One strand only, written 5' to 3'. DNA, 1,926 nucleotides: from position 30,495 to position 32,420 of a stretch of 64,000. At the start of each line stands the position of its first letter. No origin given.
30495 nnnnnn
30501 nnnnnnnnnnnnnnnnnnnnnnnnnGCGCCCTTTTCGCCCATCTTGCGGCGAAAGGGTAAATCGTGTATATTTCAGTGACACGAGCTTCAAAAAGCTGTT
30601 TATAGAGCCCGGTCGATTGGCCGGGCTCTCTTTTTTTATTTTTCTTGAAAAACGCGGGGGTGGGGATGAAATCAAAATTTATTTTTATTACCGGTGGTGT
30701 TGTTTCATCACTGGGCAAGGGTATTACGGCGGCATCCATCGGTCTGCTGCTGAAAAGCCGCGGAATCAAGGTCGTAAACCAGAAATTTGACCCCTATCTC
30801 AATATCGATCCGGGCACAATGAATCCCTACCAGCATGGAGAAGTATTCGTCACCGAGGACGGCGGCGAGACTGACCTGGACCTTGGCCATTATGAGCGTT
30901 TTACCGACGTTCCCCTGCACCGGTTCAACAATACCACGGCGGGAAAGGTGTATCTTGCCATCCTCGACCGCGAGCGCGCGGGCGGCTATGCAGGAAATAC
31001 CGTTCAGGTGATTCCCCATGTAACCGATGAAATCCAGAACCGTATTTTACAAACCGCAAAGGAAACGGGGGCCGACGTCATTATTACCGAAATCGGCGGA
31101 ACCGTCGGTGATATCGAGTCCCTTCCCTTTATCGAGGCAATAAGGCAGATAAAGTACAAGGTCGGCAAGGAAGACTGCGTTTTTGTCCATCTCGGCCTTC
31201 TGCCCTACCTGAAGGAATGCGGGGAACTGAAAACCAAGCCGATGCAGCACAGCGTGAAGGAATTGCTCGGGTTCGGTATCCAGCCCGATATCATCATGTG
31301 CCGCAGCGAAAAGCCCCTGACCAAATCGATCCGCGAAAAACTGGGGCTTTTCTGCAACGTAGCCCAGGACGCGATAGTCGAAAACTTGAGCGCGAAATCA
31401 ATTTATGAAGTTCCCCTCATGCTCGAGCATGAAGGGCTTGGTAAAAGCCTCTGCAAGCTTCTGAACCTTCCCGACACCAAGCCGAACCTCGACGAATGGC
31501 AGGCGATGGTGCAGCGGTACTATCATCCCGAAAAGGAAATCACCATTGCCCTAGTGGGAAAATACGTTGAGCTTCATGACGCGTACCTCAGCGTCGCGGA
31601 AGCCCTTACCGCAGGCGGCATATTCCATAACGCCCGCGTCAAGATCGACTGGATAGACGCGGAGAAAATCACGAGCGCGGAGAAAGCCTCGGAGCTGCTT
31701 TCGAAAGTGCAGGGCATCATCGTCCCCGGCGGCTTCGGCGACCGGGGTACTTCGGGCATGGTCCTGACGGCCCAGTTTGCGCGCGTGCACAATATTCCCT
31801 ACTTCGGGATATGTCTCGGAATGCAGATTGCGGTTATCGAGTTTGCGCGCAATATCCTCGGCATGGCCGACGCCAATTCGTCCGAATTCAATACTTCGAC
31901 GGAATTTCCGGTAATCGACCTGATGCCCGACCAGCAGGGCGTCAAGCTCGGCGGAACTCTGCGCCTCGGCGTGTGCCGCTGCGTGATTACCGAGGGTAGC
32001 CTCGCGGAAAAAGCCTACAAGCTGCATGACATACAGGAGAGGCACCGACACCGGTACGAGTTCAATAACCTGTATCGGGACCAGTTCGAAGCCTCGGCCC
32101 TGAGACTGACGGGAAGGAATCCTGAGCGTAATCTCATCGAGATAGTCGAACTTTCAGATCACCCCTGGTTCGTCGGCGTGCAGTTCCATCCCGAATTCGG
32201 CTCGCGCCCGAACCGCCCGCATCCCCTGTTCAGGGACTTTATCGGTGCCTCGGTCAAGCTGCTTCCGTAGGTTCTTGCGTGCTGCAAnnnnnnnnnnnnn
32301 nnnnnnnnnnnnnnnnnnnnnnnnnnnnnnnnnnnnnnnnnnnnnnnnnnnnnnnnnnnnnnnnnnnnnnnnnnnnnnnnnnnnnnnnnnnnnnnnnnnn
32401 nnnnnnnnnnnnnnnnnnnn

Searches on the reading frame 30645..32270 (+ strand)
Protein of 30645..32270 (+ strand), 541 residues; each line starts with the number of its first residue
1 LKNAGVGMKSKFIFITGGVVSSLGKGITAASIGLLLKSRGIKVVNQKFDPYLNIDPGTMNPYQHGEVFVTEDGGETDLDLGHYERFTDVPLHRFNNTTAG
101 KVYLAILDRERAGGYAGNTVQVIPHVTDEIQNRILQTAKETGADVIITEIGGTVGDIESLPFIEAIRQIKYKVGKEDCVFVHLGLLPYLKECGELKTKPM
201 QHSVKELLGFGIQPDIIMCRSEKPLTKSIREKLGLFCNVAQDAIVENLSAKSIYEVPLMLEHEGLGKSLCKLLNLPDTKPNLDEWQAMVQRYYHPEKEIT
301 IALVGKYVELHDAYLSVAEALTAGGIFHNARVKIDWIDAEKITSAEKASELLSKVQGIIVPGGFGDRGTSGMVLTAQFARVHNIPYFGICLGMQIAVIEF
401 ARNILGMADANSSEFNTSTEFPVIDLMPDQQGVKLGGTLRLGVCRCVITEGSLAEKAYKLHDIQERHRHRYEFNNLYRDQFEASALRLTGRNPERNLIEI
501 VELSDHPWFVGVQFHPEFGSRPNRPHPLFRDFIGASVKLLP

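Call 38: search_protein_families(library=pfam, proteins=[window:30645-32270:+], max_evalue=0.00001)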
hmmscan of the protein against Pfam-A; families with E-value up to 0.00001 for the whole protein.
window:30645-32270:+ (541 aa): 3 families
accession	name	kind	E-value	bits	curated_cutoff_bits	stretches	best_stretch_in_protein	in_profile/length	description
PF06418.20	CTP_synth_N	-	8.6e-124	412.6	26.1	1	11-275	1-265/265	CTP synthase N-terminus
PF00117.34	GATase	-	2.6e-36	125.5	22.8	1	310-533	2-188/190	Glutamine amidotransferase class-I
PF07722.19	Peptidase_C26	-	7.6e-08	32.8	20.5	1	380-517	102-219/219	Peptidase C26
